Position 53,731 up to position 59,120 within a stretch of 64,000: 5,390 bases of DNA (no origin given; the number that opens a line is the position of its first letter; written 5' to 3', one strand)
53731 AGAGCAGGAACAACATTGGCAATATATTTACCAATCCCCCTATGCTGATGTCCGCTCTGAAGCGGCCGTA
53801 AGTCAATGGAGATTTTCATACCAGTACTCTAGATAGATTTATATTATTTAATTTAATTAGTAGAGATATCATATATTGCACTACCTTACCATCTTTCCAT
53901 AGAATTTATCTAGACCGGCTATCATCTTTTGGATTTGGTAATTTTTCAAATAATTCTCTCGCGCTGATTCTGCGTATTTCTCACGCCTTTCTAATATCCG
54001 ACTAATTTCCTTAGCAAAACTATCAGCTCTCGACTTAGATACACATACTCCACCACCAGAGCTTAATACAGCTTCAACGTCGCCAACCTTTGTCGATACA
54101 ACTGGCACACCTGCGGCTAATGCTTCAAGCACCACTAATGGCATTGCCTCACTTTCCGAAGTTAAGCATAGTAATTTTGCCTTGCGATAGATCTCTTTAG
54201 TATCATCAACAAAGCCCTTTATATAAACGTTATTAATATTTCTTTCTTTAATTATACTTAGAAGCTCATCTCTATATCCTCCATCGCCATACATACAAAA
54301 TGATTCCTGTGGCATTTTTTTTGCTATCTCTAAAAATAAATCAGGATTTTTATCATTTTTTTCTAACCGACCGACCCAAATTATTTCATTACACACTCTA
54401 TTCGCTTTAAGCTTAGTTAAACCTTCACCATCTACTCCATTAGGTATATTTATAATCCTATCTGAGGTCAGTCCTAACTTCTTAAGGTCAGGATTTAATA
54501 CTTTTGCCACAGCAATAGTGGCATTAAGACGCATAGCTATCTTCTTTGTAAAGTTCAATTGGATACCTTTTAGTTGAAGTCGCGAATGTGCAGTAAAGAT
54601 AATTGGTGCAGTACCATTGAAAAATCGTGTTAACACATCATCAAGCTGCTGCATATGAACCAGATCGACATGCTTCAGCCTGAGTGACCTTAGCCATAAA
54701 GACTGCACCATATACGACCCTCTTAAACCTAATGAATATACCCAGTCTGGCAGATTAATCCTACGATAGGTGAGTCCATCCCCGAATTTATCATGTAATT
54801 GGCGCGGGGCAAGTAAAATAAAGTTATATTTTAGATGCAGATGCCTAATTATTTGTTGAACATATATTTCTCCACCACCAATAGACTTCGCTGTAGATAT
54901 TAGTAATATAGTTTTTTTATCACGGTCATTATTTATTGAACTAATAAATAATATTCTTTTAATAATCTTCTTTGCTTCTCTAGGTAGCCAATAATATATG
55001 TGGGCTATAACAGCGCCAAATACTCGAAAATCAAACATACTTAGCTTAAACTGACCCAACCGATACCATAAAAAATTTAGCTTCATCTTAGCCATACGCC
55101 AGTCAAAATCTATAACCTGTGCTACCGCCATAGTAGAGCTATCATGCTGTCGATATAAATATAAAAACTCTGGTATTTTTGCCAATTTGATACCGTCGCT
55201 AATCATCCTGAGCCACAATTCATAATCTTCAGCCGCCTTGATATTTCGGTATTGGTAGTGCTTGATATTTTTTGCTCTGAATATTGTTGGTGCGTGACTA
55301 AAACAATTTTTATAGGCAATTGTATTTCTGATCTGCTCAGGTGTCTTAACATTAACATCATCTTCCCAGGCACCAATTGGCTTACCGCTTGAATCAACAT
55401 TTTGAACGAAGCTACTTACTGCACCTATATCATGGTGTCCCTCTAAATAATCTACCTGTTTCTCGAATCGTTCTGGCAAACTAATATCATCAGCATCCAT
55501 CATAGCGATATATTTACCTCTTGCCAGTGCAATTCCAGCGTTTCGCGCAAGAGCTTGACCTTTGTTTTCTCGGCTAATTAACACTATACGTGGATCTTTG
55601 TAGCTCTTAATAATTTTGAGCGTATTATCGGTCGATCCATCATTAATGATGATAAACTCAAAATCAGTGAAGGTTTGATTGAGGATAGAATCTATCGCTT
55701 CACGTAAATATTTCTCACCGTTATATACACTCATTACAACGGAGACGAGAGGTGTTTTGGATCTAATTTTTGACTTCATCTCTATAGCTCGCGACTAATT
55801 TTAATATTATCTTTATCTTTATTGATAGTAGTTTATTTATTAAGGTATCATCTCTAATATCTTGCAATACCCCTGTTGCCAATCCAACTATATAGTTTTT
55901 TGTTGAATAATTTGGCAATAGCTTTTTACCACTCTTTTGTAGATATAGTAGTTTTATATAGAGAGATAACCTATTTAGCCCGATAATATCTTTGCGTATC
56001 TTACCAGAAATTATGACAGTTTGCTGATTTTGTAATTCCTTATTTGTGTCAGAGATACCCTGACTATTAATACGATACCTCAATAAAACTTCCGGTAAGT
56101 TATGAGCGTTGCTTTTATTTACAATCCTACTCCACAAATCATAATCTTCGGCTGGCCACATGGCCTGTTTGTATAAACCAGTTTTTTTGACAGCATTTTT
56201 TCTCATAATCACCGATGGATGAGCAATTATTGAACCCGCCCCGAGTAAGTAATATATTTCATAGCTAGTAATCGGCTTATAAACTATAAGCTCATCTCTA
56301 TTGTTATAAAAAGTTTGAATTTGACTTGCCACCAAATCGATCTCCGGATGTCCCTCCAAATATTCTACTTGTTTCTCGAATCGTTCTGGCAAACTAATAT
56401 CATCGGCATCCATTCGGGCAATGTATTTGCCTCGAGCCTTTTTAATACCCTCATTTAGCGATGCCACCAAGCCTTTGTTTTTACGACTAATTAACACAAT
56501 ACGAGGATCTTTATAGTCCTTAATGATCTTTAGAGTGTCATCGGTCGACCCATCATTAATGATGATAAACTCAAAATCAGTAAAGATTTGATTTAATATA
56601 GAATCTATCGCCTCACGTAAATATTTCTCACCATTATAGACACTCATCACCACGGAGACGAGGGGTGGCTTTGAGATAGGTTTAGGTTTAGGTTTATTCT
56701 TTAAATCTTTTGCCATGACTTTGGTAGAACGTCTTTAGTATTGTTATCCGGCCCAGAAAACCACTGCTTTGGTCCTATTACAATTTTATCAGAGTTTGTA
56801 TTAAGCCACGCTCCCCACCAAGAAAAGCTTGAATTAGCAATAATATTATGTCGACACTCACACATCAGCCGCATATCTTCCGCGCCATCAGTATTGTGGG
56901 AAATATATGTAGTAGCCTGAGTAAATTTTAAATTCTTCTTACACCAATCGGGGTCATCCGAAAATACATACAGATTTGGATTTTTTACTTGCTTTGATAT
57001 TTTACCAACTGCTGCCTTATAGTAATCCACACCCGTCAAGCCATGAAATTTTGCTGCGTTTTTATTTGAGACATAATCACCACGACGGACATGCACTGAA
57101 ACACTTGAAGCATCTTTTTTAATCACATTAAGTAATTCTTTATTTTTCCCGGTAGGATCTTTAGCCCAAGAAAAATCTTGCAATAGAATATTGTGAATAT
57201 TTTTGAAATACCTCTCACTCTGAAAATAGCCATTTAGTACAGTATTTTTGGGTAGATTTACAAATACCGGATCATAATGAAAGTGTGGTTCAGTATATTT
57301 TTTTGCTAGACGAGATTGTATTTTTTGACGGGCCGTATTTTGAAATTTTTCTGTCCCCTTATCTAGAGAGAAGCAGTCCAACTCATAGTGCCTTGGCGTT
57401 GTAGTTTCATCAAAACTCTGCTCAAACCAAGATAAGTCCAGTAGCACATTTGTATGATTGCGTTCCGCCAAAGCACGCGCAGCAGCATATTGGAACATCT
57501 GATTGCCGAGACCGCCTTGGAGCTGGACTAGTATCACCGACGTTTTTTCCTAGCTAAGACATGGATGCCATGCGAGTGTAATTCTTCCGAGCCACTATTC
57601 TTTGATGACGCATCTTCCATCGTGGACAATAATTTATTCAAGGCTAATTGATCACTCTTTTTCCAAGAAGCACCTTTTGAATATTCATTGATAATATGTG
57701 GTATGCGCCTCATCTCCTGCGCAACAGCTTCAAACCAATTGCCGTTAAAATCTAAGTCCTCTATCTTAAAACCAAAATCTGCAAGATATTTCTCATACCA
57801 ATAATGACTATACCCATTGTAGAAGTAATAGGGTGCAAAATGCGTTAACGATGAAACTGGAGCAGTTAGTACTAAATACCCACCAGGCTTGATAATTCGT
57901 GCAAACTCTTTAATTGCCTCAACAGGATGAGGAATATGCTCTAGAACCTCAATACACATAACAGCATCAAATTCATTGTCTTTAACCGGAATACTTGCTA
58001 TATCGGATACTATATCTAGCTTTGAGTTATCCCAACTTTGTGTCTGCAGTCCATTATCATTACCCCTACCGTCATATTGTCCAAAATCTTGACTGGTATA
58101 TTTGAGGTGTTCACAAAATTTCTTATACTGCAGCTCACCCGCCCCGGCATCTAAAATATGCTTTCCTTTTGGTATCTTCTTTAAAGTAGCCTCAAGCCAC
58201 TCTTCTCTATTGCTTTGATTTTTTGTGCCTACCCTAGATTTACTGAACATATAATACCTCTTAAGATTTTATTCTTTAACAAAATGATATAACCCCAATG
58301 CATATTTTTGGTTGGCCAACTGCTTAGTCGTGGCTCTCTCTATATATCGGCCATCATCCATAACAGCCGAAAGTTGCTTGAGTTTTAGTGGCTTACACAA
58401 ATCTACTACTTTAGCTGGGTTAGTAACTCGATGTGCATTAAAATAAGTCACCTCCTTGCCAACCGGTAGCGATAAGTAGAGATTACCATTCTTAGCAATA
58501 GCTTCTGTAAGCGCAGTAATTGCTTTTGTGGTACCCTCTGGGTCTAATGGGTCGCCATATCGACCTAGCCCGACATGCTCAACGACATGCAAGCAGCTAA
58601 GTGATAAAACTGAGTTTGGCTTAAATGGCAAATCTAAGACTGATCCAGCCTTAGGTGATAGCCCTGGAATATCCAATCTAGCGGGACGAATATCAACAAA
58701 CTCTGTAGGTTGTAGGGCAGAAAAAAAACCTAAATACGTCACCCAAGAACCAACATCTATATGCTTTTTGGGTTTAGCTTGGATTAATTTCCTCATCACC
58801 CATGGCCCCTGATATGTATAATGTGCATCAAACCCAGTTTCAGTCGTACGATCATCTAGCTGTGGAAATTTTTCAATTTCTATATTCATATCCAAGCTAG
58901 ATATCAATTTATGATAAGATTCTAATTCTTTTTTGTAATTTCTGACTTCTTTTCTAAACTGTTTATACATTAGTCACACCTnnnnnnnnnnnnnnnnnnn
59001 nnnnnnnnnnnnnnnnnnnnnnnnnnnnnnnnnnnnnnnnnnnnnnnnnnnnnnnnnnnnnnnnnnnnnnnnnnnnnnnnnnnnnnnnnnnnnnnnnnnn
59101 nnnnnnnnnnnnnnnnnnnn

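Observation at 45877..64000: Fucosylated, methyl-capped, ABC-exported surface glycan locus with ligase-type transferases next to a tandem-repeat surface protein: candidate protein O-glycosylation system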

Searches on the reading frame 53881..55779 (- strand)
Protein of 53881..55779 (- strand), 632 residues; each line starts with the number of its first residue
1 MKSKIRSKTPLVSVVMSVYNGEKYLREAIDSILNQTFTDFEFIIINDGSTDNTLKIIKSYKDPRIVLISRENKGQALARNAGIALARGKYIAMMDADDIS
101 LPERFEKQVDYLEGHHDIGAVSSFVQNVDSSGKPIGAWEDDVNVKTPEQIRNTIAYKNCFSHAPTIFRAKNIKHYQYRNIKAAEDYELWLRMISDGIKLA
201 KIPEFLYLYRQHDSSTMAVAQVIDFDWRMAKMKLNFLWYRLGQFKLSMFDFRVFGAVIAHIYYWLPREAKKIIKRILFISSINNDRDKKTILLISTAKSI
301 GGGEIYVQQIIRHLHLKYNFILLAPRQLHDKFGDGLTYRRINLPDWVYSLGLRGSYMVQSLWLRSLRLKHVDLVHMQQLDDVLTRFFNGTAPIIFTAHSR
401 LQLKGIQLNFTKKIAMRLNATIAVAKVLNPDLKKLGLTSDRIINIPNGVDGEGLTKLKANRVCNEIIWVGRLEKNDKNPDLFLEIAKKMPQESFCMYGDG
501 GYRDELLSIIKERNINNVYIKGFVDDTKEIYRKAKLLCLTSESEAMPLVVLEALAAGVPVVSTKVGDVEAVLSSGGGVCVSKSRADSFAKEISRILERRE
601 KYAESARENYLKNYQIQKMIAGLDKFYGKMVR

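Call 4: search_protein_families(library=pfam, proteins=[window:53881-55779:-], max_evalue=0.01)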
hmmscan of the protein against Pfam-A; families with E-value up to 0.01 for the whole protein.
window:53881-55779:- (632 aa): 10 families
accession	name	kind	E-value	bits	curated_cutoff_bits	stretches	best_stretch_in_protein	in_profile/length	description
PF00535.33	Glycos_transf_2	-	2.1e-37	129.1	23.3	1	13-137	1-128/168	Glycosyl transferase family 2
PF00534.26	Glycos_transf_1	-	9.1e-30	103.9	26.4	1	464-605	16-165/172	Glycosyl transferases group 1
PF13692.12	Glyco_trans_1_4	-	1.2e-28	100.5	27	1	465-597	3-141/142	Glycosyl transferases group 1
PF13641.12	Glyco_tranf_2_3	-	1.2e-15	58.6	27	1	12-205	3-207/230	Glycosyltransferase like family 2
PF10111.15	Glyco_tranf_2_2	-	4e-15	56.5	27.3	1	13-110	1-104/276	Glycosyltransferase like family 2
PF13439.12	Glyco_transf_4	-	4.2e-12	46.9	28.5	1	300-450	1-167/170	Glycosyltransferase Family 4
PF13524.12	Glyco_trans_1_2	-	7.4e-09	36.1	25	1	481-619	4-138/144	Glycosyl transferase-like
PF20706.3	GT4-conflict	-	0.00012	21.7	26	1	516-566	261-315/385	Family 4 Glycosyltransferase in conflict systems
PF13704.12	Glyco_tranf_2_4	-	0.00048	21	27.5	1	20-99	2-83/98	Glycosyl transferase family 2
PF20691.3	TAGT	-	0.0025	18.2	27.5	1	70-207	57-195/205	TET-Associated Glycosyltransferase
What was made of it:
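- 53881..55779 (-): Two-domain GT2 + GT4 glycosyltransferase (632 aa). PF00535 at 129 bits and PF00534 at 104 bits (call 4)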

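Call 78: search_protein_families(library=ncbifam, proteins=[window:53881-55779:-], max_evalue=0.00001)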
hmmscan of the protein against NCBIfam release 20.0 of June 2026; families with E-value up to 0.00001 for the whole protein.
window:53881-55779:- (632 aa): 42 families (the best 25 are shown)
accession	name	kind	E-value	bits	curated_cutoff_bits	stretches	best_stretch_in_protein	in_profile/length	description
NF053739.1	GlytfEpsEBac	equivalog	1.1e-39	136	450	1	10-215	1-208/265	glycosyltransferase EpsE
NF047683.1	TeichurnBiosyTuaG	equivalog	2.7e-34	118.9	400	1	7-217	3-210/252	teichuronic acid biosynthesis protein TuaG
NF007482.0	PRK10073.1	equivalog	1.5e-29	103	423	1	7-110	3-108/334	glycosyltransferase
NF041875.1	EPS_EpsD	equivalog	6e-21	75.2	370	1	12-212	1-210/325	exopolysaccharide biosynthesis glycosyltransferase EpsD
TIGR03937.1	PgaC_IcaA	equivalog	2.2e-20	73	422.3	1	6-122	41-160/407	poly-beta-1,6-N-acetyl-D-glucosamine synthase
NF050056.1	ProtGlycPglH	equivalog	4.1e-18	65.6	600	1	392-619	110-342/354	GalNAc-alpha-(1->4)-GalNAc-alpha-(1->3)-diNAcBac-PP-undecaprenol alpha-1,4-N-acetyl-D-galactosaminyltransferase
TIGR03088.1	stp2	hypoth_equivalog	2.5e-17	63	409.05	1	363-629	74-372/374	TIGR03088 family PEP-CTERM/XrtA system glycosyltransferase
NF041010.1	glycosy_Agl16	equivalog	5e-17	61.8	575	1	391-600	105-320/352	glycosylation protein Agl16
TIGR03999.1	thiol_BshA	equivalog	1.1e-16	60.8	273.7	1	481-631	220-374/375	N-acetyl-alpha-D-glucosaminyl L-malate synthase BshA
NF041394.1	GtaseAglG_Halo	equivalog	2.6e-16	59.8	440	1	12-122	3-117/304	glucosyl-dolichyl phosphate glucuronosyltransferase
NF007453.0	PRK10018.1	equivalog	6.8e-16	58.7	382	1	8-196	4-193/280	colanic acid biosynthesis glycosyltransferase WcaA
NF038302.1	EPS_HpsE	equivalog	7e-16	58.1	300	1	13-126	4-125/307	hormogonium polysaccharide biosynthesis glycosyltransferase HpsE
NF047881.1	glyco_SdgB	exception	1.2e-15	57.1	800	1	441-617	298-481/496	serine-aspartate repeat adhesin O-glycosyltransferase SdgB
NF047684.1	TeichurnBiosyTuaC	equivalog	1.3e-15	57.2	550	1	466-630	222-389/391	teichuronic acid biosynthesis protein TuaC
NF047880.1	glyco_SdgA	exception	1.9e-15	56.4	800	1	388-606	236-464/488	serine-aspartate repeat adhesin O-glycosyltransferase SdgA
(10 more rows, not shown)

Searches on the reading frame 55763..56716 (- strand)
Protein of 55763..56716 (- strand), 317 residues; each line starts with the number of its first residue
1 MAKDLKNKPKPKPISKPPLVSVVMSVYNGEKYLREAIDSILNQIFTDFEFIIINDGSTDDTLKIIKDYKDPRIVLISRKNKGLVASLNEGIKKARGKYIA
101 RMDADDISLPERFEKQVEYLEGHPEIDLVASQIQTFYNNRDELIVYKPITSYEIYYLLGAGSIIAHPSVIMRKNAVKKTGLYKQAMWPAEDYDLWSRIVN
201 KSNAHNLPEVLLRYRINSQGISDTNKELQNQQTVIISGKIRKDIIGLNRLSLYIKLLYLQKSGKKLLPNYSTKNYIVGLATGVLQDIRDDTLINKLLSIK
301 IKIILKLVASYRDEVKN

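Call 5: search_protein_families(library=pfam, proteins=[window:55763-56716:-], max_evalue=0.01)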
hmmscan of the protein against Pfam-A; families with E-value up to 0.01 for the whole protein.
window:55763-56716:- (317 aa): 3 families
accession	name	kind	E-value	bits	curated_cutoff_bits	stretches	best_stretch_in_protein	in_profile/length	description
PF00535.33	Glycos_transf_2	-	3.7e-37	128.3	23.3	1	21-178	1-166/168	Glycosyl transferase family 2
PF10111.15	Glyco_tranf_2_2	-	1.7e-16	61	27.3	1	21-220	1-221/276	Glycosyltransferase like family 2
PF13641.12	Glyco_tranf_2_3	-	3.2e-14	53.9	27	1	17-200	1-196/230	Glycosyltransferase like family 2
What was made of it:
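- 55763..56716 (-): GT2 glycosyltransferase. PF00535 at 128 bits (call 5)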

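Call 78: search_protein_families(library=ncbifam, proteins=[window:55763-56716:-], max_evalue=0.00001)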
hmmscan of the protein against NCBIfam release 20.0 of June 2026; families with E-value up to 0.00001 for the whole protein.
window:55763-56716:- (317 aa): 18 families
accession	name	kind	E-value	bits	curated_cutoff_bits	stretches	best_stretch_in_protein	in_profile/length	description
NF053739.1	GlytfEpsEBac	equivalog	6.3e-42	143.4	450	1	18-224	1-212/265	glycosyltransferase EpsE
NF047683.1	TeichurnBiosyTuaG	equivalog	1.4e-27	96.9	400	1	16-241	4-229/252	teichuronic acid biosynthesis protein TuaG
NF007482.0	PRK10073.1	equivalog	8.8e-26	90.7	423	1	17-141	5-130/334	glycosyltransferase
TIGR03937.1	PgaC_IcaA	equivalog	7.2e-20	71.3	422.3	1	7-126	34-156/407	poly-beta-1,6-N-acetyl-D-glucosamine synthase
NF041394.1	GtaseAglG_Halo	equivalog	2.1e-15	56.8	440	1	20-141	3-128/304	glucosyl-dolichyl phosphate glucuronosyltransferase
NF050050.1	ProtGlycPglI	equivalog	1.9e-14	53.8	500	1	18-117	2-105/306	GalNAc(5)-diNAcBac-PP-undecaprenol beta-1,3-glucosyltransferase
NF038302.1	EPS_HpsE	equivalog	4.9e-14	52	300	1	21-139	4-130/307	hormogonium polysaccharide biosynthesis glycosyltransferase HpsE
NF007453.0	PRK10018.1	equivalog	6.9e-14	52.2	382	1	17-121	5-115/280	colanic acid biosynthesis glycosyltransferase WcaA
TIGR04017.1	WcaA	equivalog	8.9e-14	51.7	495.75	1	17-199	4-189/279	colanic acid biosynthesis glycosyltransferase WcaA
TIGR03111.1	glyc2_xrt_Gpos1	hypoth_equivalog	1.9e-13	50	363.95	1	6-135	37-171/439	TIGR03111 family XrtG-associated glycosyltransferase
NF041875.1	EPS_EpsD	equivalog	9.7e-13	48.2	370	1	20-118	1-102/325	exopolysaccharide biosynthesis glycosyltransferase EpsD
TIGR03965.1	mycofact_glyco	equivalog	1.2e-11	44.2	280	1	9-201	65-266/467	mycofactocin biosynthesis glycosyltransferase MftF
TIGR04283.1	glyco_like_mftF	equivalog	8.2e-11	41.9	182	1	20-210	1-181/221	TIGR04283 family arsenosugar biosynthesis glycosyltransferase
TIGR04440.1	glyco_TIGR04440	domain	2.9e-10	40.2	70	1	20-156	2-136/215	TIGR00180 family glycosyltransferase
NF038299.1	EPS_HpsN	equivalog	4.6e-09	35.7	425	1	18-134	1-120/317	hormogonium polysaccharide biosynthesis glycosyltransferase HpsN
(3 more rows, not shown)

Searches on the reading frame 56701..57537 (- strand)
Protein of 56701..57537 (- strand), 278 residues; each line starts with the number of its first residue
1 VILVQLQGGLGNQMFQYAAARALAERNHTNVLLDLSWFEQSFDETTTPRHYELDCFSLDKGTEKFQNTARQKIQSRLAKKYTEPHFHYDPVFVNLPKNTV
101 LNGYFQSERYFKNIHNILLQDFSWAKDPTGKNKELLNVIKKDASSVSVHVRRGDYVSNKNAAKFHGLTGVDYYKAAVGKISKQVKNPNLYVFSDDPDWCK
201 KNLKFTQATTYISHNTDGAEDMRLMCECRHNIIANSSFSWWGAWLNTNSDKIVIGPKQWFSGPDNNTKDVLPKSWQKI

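Call 5: search_protein_families(library=pfam, proteins=[window:56701-57537:-], max_evalue=0.01)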
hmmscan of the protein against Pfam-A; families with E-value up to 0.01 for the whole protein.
window:56701-57537:- (278 aa): 1 family
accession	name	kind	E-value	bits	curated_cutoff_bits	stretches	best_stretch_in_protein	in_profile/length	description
PF01531.22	Glyco_transf_11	-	1.3e-39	136.6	23.9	1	4-276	35-295/298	Glycosyl transferase family 11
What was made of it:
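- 56701..57537 (-): GT11 fucosyltransferase. PF01531 at 136.6 bits (call 5)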

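Call 10: search_protein_families(library=ncbifam, proteins=[window:56701-57537:-], max_evalue=0.01)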
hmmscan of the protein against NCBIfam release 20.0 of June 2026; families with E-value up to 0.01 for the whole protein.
window:56701-57537:- (278 aa): 0 families

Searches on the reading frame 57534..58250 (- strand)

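Call 5: search_protein_families(library=pfam, proteins=[window:57534-58250:-], max_evalue=0.01)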
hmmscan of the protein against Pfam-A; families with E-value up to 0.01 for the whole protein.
window:57534-58250:- (238 aa): 8 families
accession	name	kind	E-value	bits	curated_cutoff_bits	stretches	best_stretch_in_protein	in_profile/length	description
PF08241.18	Methyltransf_11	-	4.7e-14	53.2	21.2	1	80-128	47-95/95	Methyltransferase domain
PF13489.12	Methyltransf_23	-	5.5e-13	49.4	27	1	17-135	11-123/164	Methyltransferase domain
PF13847.12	Methyltransf_31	-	1.9e-09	37.8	27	1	48-132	28-113/145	Methyltransferase domain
PF13649.12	Methyltransf_25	-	4.9e-08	34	27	1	80-124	51-97/97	Methyltransferase domain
PF08242.18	Methyltransf_12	-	5.5e-07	30.7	30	1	78-126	53-98/98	Methyltransferase domain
PF20922.3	Anamorsin_N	-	6.3e-06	26.4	27.1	1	78-134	36-93/163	Anamorsin, N-terminal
PF05148.21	Methyltransf_8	-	0.00023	21.6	27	1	80-173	109-190/219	Hypothetical methyltransferase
PF21444.2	CofB_pilin_dom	-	0.0044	17.2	27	1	137-221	97-177/234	CofB, pilin domain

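Call 10: search_protein_families(library=ncbifam, proteins=[window:57534-58250:-], max_evalue=0.01)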
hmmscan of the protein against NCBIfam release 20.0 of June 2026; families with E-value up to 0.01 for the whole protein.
window:57534-58250:- (238 aa): 27 families (the best 25 are shown)
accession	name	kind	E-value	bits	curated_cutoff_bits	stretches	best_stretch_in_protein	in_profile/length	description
NF045667.1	MTase_DVU1556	equivalog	4.3e-10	39.4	155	1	23-129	17-120/213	DVU_1556 family methyltransferase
TIGR01983.1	UbiG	equivalog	2.7e-08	33.4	102.95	1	83-129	105-152/228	bifunctional 2-polyprenyl-6-hydroxyphenol methylase/3-demethylubiquinol 3-O-methyltransferase UbiG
NF041536.1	ArsM_DUF2284_UU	exception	2.6e-06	26.1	575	1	64-131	118-183/459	arsenite methyltransferase/DUF2284 domain selenoprotein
NF001243.0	PRK00216.1-4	equivalog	5.1e-06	26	235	1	74-139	98-163/237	demethylmenaquinone methyltransferase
NF045823.1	PthPhpthDimycoMt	equivalog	5.3e-06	25.8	300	1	78-128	115-166/256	phthiotriol/phenolphthiotriol dimycocerosates methyltransferase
NF001241.0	PRK00216.1-2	equivalog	7.2e-06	25.8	327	1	78-130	97-149/231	demethylmenaquinone methyltransferase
NF041537.1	ArsM_AhpD_UU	exception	9.8e-06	24.6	510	1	85-130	137-182/345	arsenite methyltransferase/AhpD domain selenoprotein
TIGR02072.1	BioC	equivalog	1e-05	25.5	184.95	1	21-132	25-136/244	malonyl-ACP O-methyltransferase BioC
NF047649.1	MTase_UXPK_star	exception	1.8e-05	23.9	460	1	70-130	124-183/283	methyltransferase/UXPK-star double selenoprotein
TIGR01934.1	MenG_MenH_UbiE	subfamily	2.8e-05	23.5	158.35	1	49-148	63-160/223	ubiquinone/menaquinone biosynthesis methyltransferase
NF041675.1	sarc_dimgly_tmase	equivalog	2.9e-05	24.1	550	1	19-133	57-174/278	sarcosine/dimethylglycine N-methyltransferase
NF045825.1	FAmtase_mtf2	equivalog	4.3e-05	22.9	400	1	78-129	107-159/248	fatty-acid O-methyltransferase Mtf2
TIGR04345.1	ovoA_Cterm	equivalog_domain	4.7e-05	23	170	1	82-140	123-181/242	putative 4-mercaptohistidine N1-methyltransferase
TIGR00452.1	TIGR00452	equivalog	4.7e-05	22.4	275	1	84-130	175-221/316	tRNA 5-methoxyuridine(34)/uridine 5-oxyacetic acid(34) synthase CmoB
TIGR02752.1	MenG_heptapren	equivalog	4.9e-05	22.9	419.85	1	80-145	101-168/231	demethylmenaquinone methyltransferase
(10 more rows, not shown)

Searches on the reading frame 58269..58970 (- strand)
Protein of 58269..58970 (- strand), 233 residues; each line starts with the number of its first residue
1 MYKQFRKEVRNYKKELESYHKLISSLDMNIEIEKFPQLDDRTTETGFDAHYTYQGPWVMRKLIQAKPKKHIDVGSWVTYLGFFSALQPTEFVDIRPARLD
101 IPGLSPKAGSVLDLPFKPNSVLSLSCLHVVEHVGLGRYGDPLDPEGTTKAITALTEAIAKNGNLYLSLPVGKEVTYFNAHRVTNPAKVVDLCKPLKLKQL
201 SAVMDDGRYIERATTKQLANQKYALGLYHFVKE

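Call 5: search_protein_families(library=pfam, proteins=[window:58269-58970:-], max_evalue=0.01)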
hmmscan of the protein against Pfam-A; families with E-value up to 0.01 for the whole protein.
window:58269-58970:- (233 aa): 1 family
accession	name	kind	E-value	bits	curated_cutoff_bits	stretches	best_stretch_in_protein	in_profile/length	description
PF03269.20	DUF268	-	3.7e-12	46.9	25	1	128-187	70-129/176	Caenorhabditis protein of unknown function, DUF268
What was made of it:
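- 58269..58970 (-): DUF268 protein (putative methyltransferase-like). PF03269 at 46.9 bits (call 5)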

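Call 10: search_protein_families(library=ncbifam, proteins=[window:58269-58970:-], max_evalue=0.01)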
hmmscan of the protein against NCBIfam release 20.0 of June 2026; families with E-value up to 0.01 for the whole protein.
window:58269-58970:- (233 aa): 0 families
